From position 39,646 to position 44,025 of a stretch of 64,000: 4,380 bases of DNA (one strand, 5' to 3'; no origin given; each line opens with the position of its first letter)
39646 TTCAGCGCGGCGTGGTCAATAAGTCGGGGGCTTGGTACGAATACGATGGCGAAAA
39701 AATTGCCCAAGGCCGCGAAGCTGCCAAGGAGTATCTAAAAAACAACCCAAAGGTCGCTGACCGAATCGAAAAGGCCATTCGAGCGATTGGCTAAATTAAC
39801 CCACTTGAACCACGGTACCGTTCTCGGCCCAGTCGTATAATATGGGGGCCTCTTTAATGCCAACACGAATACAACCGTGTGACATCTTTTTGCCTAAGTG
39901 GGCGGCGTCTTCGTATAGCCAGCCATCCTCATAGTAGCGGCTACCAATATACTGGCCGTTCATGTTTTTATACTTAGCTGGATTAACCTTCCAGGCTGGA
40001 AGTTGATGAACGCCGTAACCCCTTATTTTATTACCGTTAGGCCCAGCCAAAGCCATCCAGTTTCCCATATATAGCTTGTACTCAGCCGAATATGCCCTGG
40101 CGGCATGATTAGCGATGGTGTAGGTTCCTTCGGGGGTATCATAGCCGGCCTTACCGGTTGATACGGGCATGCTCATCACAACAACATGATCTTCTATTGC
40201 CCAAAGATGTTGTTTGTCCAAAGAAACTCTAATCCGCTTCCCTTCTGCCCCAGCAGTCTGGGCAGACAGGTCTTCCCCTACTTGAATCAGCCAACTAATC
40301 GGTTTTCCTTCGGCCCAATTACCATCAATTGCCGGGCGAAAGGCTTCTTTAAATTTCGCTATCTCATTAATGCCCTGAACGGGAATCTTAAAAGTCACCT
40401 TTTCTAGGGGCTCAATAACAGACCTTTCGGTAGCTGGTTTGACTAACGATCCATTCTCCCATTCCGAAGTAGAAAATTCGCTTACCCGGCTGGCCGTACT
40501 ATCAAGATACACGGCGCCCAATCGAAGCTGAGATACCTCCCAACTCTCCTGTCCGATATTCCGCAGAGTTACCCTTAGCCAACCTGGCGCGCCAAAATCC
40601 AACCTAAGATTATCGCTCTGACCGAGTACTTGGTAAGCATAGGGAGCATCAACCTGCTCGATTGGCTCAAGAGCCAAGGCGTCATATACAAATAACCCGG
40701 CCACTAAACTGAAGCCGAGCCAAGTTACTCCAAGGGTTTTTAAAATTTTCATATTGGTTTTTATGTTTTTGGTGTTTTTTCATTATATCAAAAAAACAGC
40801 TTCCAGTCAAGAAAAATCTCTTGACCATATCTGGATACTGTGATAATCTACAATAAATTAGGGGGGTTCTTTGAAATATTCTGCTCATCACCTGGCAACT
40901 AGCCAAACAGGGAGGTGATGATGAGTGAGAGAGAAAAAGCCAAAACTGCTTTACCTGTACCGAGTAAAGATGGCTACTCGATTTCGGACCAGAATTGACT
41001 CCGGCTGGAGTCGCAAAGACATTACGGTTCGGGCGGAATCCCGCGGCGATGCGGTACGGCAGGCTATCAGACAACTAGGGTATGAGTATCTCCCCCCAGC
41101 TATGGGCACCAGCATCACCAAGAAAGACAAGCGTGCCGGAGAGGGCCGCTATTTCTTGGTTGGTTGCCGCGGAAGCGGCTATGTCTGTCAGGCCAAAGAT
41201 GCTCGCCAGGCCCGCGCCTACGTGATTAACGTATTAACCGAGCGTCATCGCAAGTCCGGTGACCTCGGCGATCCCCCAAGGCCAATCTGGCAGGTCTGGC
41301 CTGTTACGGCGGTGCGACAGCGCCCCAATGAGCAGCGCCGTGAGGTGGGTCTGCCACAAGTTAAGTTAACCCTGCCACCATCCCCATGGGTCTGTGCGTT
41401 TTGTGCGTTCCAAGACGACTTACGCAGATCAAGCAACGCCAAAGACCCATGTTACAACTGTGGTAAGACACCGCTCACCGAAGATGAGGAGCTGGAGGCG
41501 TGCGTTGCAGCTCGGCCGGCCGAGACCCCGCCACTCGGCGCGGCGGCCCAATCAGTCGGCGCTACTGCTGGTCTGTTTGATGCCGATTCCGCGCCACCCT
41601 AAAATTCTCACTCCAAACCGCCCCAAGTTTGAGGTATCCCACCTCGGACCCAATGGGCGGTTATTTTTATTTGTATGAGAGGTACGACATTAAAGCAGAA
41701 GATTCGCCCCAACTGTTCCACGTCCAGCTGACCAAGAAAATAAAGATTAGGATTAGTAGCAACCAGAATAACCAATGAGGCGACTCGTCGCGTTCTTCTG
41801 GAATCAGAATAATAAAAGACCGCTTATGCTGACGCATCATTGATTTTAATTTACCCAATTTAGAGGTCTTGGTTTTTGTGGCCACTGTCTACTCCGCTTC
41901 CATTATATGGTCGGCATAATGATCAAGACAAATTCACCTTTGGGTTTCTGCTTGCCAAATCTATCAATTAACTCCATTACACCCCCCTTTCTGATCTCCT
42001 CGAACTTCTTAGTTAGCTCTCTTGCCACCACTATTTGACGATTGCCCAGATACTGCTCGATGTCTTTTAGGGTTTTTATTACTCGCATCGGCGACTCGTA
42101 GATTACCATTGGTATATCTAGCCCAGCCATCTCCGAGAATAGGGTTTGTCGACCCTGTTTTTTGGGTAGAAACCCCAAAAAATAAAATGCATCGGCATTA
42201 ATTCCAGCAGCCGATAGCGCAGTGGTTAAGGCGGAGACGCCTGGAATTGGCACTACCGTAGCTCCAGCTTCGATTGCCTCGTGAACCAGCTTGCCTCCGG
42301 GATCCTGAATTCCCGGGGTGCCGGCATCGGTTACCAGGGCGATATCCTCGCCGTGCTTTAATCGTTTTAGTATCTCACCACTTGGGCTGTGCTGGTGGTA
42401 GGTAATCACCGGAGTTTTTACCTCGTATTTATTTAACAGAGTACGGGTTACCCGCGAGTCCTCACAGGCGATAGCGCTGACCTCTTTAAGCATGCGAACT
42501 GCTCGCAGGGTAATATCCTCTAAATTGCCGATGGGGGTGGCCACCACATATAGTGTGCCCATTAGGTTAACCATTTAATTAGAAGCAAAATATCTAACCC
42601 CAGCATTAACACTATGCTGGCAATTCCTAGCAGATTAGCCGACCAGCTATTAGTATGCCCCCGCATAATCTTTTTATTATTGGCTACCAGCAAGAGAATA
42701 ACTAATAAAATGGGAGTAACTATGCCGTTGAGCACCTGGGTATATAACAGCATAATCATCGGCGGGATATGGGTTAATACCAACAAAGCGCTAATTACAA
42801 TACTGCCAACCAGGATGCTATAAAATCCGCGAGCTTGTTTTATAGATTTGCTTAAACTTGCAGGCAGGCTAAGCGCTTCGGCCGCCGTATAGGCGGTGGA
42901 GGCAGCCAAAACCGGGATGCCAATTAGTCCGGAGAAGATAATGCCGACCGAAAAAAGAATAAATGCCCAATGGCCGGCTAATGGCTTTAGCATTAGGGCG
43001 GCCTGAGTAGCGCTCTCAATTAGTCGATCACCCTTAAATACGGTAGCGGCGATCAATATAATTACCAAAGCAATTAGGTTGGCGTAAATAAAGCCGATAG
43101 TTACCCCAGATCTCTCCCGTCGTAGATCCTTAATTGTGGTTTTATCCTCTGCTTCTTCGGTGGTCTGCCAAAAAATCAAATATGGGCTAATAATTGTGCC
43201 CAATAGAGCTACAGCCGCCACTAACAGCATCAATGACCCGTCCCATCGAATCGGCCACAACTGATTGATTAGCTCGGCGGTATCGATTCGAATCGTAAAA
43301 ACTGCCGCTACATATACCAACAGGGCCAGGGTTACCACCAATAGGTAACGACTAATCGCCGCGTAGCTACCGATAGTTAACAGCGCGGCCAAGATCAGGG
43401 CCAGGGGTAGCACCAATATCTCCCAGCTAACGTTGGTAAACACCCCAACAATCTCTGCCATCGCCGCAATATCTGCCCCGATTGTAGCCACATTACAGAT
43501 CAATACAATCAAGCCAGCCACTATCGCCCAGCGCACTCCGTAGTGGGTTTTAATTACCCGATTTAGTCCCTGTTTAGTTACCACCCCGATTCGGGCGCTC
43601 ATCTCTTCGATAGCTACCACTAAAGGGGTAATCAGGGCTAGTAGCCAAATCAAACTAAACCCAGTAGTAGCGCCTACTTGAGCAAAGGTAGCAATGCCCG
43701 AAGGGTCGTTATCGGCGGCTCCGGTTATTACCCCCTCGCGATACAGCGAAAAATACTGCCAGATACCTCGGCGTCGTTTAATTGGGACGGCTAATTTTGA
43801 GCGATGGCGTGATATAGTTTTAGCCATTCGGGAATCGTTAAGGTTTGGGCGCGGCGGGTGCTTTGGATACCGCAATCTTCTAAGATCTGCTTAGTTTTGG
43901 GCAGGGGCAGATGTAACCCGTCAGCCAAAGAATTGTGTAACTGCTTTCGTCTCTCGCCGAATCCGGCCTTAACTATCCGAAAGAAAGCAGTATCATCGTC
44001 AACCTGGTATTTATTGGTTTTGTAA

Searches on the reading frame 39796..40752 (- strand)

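Call 92: search_protein_families(library=pfam, proteins=[window:39796-40752:-], max_evalue=0.0001)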
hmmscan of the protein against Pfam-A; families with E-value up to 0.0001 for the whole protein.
window:39796-40752:- (318 aa): 1 family
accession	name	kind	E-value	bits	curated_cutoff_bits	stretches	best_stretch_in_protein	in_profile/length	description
PF03734.19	YkuD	-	7.9e-19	69.1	23.4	1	172-317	2-146/146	L,D-transpeptidase catalytic domain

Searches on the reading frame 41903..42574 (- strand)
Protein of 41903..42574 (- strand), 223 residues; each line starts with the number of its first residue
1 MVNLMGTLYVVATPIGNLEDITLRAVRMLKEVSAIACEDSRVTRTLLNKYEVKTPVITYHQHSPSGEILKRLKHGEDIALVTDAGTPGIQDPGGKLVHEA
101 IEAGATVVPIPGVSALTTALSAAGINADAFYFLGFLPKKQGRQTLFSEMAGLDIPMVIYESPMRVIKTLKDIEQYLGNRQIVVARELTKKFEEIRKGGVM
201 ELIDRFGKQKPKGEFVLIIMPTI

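Call 92: search_protein_families(library=pfam, proteins=[window:41903-42574:-], max_evalue=0.0001)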
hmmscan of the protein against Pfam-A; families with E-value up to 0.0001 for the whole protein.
window:41903-42574:- (223 aa): 1 family
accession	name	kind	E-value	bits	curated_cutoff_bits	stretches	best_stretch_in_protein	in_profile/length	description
PF00590.25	TP_methylase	-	1.2e-28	100.9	27.8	1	7-201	1-210/212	Tetrapyrrole (Corrin/Porphyrin) Methylases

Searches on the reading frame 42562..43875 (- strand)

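Call 88: search_protein_families(library=pfam, proteins=[window:42562-43875:-], max_evalue=0.00001)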
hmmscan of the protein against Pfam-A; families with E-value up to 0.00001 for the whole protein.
window:42562-43875:- (437 aa): 1 family
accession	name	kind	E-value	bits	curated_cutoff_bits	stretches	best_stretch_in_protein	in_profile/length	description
PF01566.24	Nramp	-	3.7e-64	217.5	29.8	1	61-410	1-356/357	Natural resistance-associated macrophage protein-like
